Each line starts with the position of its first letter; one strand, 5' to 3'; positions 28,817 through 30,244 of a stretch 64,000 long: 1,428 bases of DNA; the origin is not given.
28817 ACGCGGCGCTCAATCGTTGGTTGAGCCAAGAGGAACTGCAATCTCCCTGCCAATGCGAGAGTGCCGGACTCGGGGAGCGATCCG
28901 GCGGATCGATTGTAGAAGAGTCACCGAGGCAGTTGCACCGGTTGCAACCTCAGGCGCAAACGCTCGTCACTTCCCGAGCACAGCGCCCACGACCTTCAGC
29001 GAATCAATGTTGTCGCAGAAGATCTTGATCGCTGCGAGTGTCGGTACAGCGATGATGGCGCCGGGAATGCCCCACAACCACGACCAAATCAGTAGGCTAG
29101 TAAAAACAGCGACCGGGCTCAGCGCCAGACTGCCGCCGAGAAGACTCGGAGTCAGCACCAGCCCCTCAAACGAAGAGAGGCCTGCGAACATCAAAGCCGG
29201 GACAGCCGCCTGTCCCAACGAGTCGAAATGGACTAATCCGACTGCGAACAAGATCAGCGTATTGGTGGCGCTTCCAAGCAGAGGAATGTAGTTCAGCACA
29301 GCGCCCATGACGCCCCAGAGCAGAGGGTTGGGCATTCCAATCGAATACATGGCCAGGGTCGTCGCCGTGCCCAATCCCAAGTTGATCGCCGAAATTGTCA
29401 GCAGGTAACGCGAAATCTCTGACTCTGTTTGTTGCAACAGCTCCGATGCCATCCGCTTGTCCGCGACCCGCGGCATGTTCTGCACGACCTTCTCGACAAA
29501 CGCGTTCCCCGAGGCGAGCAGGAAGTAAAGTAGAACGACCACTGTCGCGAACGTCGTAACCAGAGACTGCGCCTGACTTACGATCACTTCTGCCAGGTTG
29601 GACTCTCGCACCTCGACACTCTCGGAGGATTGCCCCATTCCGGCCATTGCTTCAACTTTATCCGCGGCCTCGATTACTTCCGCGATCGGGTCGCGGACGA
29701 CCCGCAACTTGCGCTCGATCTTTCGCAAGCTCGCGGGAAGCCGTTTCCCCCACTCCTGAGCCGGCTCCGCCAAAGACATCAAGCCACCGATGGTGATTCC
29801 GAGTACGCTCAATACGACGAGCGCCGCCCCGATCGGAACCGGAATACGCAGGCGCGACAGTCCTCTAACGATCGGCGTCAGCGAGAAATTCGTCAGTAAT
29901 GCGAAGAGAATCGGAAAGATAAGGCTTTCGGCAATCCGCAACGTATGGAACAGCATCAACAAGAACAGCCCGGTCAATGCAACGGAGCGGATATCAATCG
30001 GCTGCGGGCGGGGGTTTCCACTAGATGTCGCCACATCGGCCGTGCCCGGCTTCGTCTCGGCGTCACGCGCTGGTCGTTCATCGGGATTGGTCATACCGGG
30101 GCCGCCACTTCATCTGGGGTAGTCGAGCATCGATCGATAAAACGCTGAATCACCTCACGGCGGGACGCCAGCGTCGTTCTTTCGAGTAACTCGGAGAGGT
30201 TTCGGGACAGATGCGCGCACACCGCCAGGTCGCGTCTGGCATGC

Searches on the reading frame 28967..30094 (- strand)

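Call 40: search_protein_families(library=pfam, proteins=[window:28967-30094:-], max_evalue=0.00001)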
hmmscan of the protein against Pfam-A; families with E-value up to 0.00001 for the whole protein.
window:28967-30094:- (375 aa): 1 family
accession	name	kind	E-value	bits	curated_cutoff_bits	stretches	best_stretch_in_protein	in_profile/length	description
PF01594.21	AI-2E_transport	-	1.8e-38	133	34.3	1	41-362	4-325/327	AI-2E family transporter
